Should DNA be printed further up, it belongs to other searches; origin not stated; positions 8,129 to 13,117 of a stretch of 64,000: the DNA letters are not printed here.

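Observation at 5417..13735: A co-oriented locus of an M16 peptidase pair, the M28/FtsX fusion and a DUF4412-like secreted protein may form an envelope proteolysis system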

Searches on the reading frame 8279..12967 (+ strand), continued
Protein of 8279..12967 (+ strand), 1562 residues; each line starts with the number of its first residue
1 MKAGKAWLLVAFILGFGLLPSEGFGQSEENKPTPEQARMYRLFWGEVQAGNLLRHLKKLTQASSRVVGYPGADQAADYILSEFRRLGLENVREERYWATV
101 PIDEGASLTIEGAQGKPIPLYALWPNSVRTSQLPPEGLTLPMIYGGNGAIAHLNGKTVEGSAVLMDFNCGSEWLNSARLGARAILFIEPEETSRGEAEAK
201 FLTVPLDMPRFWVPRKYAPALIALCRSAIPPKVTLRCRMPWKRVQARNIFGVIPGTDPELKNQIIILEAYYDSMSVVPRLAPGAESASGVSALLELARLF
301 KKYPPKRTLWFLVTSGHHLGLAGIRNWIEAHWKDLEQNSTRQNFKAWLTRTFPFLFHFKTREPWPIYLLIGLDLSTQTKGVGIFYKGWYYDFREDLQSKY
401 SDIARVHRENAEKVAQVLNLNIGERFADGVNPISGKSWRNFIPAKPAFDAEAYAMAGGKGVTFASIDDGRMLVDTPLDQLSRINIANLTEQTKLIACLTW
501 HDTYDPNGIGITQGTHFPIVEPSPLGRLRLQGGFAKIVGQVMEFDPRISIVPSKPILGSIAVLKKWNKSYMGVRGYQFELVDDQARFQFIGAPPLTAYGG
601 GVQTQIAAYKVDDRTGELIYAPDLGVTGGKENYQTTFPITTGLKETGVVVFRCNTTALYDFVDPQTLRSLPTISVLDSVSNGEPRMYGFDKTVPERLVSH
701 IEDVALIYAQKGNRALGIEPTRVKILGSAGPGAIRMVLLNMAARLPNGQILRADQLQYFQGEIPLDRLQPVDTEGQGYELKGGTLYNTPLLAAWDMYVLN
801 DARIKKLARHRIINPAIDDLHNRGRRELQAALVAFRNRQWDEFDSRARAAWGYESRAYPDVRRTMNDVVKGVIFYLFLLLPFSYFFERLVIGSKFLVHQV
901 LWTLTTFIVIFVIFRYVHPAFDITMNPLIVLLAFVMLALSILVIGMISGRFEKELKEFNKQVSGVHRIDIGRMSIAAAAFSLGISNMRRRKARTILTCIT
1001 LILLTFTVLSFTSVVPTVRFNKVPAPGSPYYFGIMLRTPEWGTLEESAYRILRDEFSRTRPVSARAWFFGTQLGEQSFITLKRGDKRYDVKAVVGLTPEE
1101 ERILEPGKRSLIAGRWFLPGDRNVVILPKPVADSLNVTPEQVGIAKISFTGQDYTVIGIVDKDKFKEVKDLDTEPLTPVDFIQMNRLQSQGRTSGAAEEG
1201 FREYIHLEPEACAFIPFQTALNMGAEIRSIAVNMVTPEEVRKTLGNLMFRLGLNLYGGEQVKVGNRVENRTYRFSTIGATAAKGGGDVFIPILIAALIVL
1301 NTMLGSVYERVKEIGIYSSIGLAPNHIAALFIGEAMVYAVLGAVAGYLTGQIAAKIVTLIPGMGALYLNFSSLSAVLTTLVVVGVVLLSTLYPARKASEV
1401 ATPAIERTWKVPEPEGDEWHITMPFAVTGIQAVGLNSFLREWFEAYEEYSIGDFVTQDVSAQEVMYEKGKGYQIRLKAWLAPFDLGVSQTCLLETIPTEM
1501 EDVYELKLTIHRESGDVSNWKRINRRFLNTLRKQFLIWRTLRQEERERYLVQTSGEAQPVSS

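Call 18: find_encoding_contigs(protein=P0001, flank=10000, max_places=4)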
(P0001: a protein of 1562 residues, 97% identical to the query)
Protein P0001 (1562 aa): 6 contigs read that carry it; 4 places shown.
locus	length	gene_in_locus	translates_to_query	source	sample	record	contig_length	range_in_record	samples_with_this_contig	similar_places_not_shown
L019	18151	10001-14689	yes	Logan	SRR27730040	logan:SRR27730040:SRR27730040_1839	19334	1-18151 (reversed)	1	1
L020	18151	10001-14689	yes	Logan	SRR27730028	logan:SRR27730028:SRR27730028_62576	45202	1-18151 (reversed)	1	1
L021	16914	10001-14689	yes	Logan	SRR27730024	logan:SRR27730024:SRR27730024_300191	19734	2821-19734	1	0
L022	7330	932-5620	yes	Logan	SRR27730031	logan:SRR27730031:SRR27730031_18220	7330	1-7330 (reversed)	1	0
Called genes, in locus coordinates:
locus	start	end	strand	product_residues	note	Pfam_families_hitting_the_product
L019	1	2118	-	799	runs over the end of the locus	PF05448:AXE1 (faint)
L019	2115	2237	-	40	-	-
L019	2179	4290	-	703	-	PF03477:ATP-cone, PF00317:Ribonuc_red_lgN, PF02867:Ribonuc_red_lgC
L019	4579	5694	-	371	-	PF00850:Hist_deacetyl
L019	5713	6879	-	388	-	PF01208:URO-D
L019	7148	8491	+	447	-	PF00675:Peptidase_M16, PF05193:Peptidase_M16_C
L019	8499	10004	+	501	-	PF05193:Peptidase_M16_C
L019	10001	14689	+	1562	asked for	PF04389:Peptidase_M28, PF02687:FtsX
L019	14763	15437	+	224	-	-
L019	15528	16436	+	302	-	PF01545:Cation_efflux, PF16916:ZT_dimer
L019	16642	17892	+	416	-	PF13167:GTP-bdg_N, PF16360:GTP-bdg_M, PF00350:Dynamin_N (faint), PF01926:MMR_HSR1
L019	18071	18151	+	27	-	?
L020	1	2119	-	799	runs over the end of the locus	PF05448:AXE1 (faint)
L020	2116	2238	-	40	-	-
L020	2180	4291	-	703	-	PF03477:ATP-cone, PF00317:Ribonuc_red_lgN, PF02867:Ribonuc_red_lgC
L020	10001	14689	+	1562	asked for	PF04389:Peptidase_M28, PF02687:FtsX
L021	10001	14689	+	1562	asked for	PF04389:Peptidase_M28, PF02687:FtsX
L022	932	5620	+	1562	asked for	PF04389:Peptidase_M28, PF02687:FtsX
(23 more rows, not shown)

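Call 19: find_encoding_contigs(protein=P0002, flank=10000, max_places=2)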
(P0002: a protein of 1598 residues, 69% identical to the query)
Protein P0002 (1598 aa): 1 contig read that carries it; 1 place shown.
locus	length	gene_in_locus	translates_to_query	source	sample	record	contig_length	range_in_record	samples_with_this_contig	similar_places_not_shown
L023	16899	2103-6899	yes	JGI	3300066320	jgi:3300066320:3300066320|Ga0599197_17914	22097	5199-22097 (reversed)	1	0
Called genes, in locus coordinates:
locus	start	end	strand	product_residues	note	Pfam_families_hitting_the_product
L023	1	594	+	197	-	?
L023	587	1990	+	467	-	PF00675:Peptidase_M16, PF05193:Peptidase_M16_C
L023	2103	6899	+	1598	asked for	PF04389:Peptidase_M28, PF02687:FtsX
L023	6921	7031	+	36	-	-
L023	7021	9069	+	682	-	-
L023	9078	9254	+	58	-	-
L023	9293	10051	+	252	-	-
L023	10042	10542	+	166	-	PF05402:PqqD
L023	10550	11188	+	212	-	PF02687:FtsX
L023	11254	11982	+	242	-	PF00005:ABC_tran, PF13304:AAA_21 (faint)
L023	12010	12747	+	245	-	PF02596:DUF169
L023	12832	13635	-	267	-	PF00106:adh_short, PF13561:adh_short_C2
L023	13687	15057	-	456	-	PF01663:Phosphodiest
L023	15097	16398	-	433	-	PF00884:Sulfatase, PF01663:Phosphodiest (faint), PF16347:SGSH_C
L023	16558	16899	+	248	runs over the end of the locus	PF20772:TACO1_YebC_N, PF01709:Transcrip_reg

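Call 20: search_protein_families(library=pfam, proteins=[L014:14893-16944:+, L014:16960-17901:+, L014:17892-18383:+, L014:18496-19071:+, L014:19141-19869:+, L017:14582-16579:+, L017:16724-17554:+, L017:17556-17972:+, L017:17969-18598:+], max_evalue=1)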
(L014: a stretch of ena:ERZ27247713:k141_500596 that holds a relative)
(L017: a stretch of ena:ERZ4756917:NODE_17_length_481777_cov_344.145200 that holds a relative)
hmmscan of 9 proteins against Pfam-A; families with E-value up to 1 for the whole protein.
L014:14893-16944:+ (683 aa): 0 families

L014:16960-17901:+ (313 aa): 0 families

L014:17892-18383:+ (163 aa): 1 family
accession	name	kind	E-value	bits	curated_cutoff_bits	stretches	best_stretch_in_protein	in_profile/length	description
PF05402.18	PqqD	-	4e-12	46.7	23.4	1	66-126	6-67/67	Coenzyme PQQ synthesis protein D (PqqD)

L014:18496-19071:+ (191 aa): 2 families
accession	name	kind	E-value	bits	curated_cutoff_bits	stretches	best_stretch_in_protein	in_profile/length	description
PF02687.27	FtsX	-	1.4e-18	67.5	25.5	1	64-183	3-120/120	FtsX-like permease C-terminal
PF22001.1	MP31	-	0.13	12.8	27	0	140-153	11-24/31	PTEN upstream open reading frame MP31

L014:19141-19869:+ (242 aa): 16 families
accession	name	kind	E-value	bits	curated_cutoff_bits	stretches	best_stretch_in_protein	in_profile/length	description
PF00005.33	ABC_tran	-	4.9e-33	115.1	25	1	28-176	1-136/137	ABC transporter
PF13304.12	AAA_21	-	5.3e-08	33.7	27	2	147-213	236-304/304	AAA domain, putative AbiEii toxin, Type IV TA system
PF02463.25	SMC_N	-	1.8e-06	28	40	2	146-222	134-212/220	RecF/RecN/SMC N terminal domain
PF13555.12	AAA_29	-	4.1e-05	23.7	27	1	29-59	13-43/61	P-loop containing region of AAA domain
PF03193.22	RsgA_GTPase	-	0.0016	18.7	30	1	37-60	106-128/174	RsgA GTPase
PF13191.12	AAA_16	-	0.0058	17.6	32.6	1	33-59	17-45/167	AAA ATPase domain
PF01926.29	MMR_HSR1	-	0.016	15.8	21.9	1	41-61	2-22/113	50S ribosome-binding GTPase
PF25199.1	nSTAND_NTPase5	-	0.017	15.4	34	1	36-57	39-60/145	Novel STAND NTPase 5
PF13476.12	AAA_23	-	0.031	15.3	27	1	43-58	24-39/201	AAA domain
PF00004.35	AAA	-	0.033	15.1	21.2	0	42-59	2-19/131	ATPase family associated with various cellular activities (AAA)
PF13401.12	AAA_22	-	0.077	13.8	27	1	41-62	8-29/130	AAA domain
PF20703.3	nSTAND1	-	0.079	13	27.1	1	32-57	27-52/379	Novel STAND NTPase 1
PF13481.12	AAA_25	-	0.081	13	27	1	35-54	30-49/195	AAA domain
PF02492.25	cobW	-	0.082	12.9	20.7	1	42-84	4-47/180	CobW/HypB/UreG, nucleotide-binding domain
PF25683.1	URGCP_GTPase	-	0.12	11.5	55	1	23-66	174-217/396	URGCP-like GTPase domain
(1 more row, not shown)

L017:14582-16579:+ (665 aa): 0 families

L017:16724-17554:+ (276 aa): 2 families
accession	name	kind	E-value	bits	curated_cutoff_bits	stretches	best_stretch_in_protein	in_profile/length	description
PF10124.15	Mu-like_gpT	-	0.027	14.3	20.1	1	179-210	47-78/289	Mu-like prophage major head subunit gpT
PF05939.18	Phage_min_tail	-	0.1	13.4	39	1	63-93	62-92/108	Phage minor tail protein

L017:17556-17972:+ (138 aa): 1 family
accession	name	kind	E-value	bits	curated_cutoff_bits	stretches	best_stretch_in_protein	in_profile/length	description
PF05402.18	PqqD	-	1.1e-12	48.5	23.4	1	75-128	14-67/67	Coenzyme PQQ synthesis protein D (PqqD)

L017:17969-18598:+ (209 aa): 1 family
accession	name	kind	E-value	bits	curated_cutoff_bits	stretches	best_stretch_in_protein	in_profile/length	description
PF02687.27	FtsX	-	1e-17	64.7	25.5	1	83-201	4-120/120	FtsX-like permease C-terminal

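Call 21: search_protein_families(library=ncbifam, proteins=[L014:14893-16944:+, L014:16960-17901:+, L014:17892-18383:+, L014:18496-19071:+, L014:19141-19869:+, L017:14582-16579:+, L017:16724-17554:+], max_evalue=1)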
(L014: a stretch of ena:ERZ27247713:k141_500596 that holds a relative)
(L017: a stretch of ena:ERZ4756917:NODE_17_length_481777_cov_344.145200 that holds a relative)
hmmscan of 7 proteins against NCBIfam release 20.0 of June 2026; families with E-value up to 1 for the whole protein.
L014:14893-16944:+ (683 aa): 0 families

L014:16960-17901:+ (313 aa): 1 family
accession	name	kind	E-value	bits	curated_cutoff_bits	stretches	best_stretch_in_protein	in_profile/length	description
NF052237.1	biotin_BsaP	equivalog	0.028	14.4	39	1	118-133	27-42/53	biotin synthase auxiliary protein BsaP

L014:17892-18383:+ (163 aa): 7 families
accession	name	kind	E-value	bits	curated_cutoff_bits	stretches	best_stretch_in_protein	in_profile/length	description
NF033536.1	lasso_PqqD_Bac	exception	9.9e-08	32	80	1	74-126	34-86/88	lasso peptide biosynthesis PqqD family chaperone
TIGR03859.1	PQQ_PqqD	equivalog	1.2e-06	28.3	46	1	64-125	20-79/81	pyrroloquinoline quinone biosynthesis peptide chaperone PqqD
TIGR04302.1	geo_PqqD_fam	equivalog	3.6e-06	27.4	100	1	31-126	6-100/102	GeoRSP system PqqD family peptide chaperone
TIGR04248.1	SCM_PqqD_rel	equivalog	0.0055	16.9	100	1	71-125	26-80/84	SynChlorMet cassette protein ScmD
NF002535.0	PRK02079.1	equivalog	0.02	14.7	101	1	72-119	36-82/92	pyrroloquinoline quinone biosynthesis peptide chaperone PqqD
NF050069.2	PqqD_rel_WgkC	exception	0.096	12.7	110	1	74-121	34-81/103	PqqD family peptide maturation chaperone WgkC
NF000168.2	ABCF_Msr_all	exception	0.099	11.2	680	1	72-148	158-232/487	Msr family ABC-F type ribosomal protection protein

L014:18496-19071:+ (191 aa): 10 families
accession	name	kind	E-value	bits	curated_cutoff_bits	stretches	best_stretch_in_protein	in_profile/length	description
NF007826.0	PRK10535.1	equivalog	2.2e-14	52.6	966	1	64-189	528-647/648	macrolide ABC transporter ATP-binding protein/permease MacB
TIGR02212.1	lolCE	equivalog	3.3e-14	52.7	362.45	1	55-190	261-411/411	lipoprotein-releasing ABC transporter permease subunit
NF038347.1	FtsX_Gpos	exception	3.1e-10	39.9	225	1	57-135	167-245/296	permease-like cell division protein FtsX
NF008357.0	PRK11146.1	exception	6.2e-10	38.5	439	1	62-188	272-412/414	lipoprotein-releasing ABC transporter permease subunit LolE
TIGR02213.1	lolE_release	exception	1.2e-09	37.5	540.35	1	62-189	268-410/411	lipoprotein-releasing ABC transporter permease subunit LolE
TIGR00439.2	FtsX_Gneg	equivalog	4.7e-09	35.9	255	1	53-175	163-287/292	permease-like cell division protein FtsX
TIGR03434.1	ADOP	subfamily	2.6e-08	32.5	622.3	1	65-190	685-803/803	ADOP family duplicated permease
NF038346.1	FtsX_actino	exception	2.6e-06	27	250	1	58-173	180-300/308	permease-like cell division protein FtsX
NF008076.0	PRK10814.1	exception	2.7e-06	26.7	473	1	55-190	259-399/399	lipoprotein-releasing ABC transporter permease subunit LolC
TIGR01185.1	devC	equivalog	0.019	13.9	290.35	1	66-165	266-366/380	ABC transporter permease DevC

L014:19141-19869:+ (242 aa): 200 families (the best 25 are shown)
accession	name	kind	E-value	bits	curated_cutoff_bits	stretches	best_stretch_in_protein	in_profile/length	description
TIGR02211.1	LolD_lipo_ex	equivalog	2.3e-68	230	307.75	1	8-226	1-219/221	lipoprotein-releasing ABC transporter ATP-binding protein LolD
NF007826.0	PRK10535.1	equivalog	2.5e-65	221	966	1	9-228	5-223/648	macrolide ABC transporter ATP-binding protein/permease MacB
NF038007.1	ABC_ATP_DarD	equivalog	1.1e-63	214.6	375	1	12-225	5-217/218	darobactin export ABC transporter ATP-binding protein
NF007879.0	PRK10584.1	equivalog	3.6e-62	210.1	336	1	5-227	3-225/228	putative ABC transporter ATP-binding protein YbbA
NF008639.0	PRK11629.1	equivalog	3.9e-62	209.7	360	1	8-227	6-225/234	lipoprotein-releasing ABC transporter ATP-binding protein LolD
TIGR02982.1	heterocyst_DevA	subfamily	7.6e-62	208.8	295.8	1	9-226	2-219/220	ABC exporter ATP-binding subunit, DevA family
TIGR02673.1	FtsE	equivalog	1e-60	205.1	264.85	1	8-225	1-214/214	cell division ATP-binding protein FtsE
TIGR03608.1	L_ocin_972_ABC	subfamily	5.5e-56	189.3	254.85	1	26-221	12-206/206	putative bacteriocin export ABC transporter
TIGR02314.1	ABC_MetN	equivalog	1.3e-53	182.2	499.7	1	9-227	2-220/343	methionine ABC transporter ATP-binding protein MetN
TIGR02315.1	ABC_phnC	equivalog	1.5e-53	181.8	266.1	1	9-226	2-224/243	phosphonate ABC transporter ATP-binding protein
TIGR01186.1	proV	subfamily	2.2e-53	181.6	326.6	1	27-234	8-216/363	betaine/proline/choline family ABC transporter ATP-binding protein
NF040933.2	ABC_arch_GlcV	equivalog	1.5e-52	178.6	450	1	9-235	3-229/357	glucose ABC transporter ATP-binding protein GlcV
NF006987.0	PRK09452.1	equivalog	2e-50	171.5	482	1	6-234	15-234/378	spermidine/putrescine ABC transporter ATP-binding protein PotA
TIGR03265.1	PhnT2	equivalog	2.5e-50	171.7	457.7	1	22-235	14-222/353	putative 2-aminoethylphosphonate ABC transporter ATP-binding protein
TIGR00968.1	3a0106s01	subfamily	6.9e-49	166.5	342.75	1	25-235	13-218/237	sulfate ABC transporter ATP-binding protein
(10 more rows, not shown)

L017:14582-16579:+ (665 aa): 0 families

L017:16724-17554:+ (276 aa): 1 family
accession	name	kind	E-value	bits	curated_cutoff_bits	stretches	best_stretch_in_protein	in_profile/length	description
NF041932.1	MzaB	equivalog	0.002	16.6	850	1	23-101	313-391/480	MZA anti-phage system associated ATPase MzaB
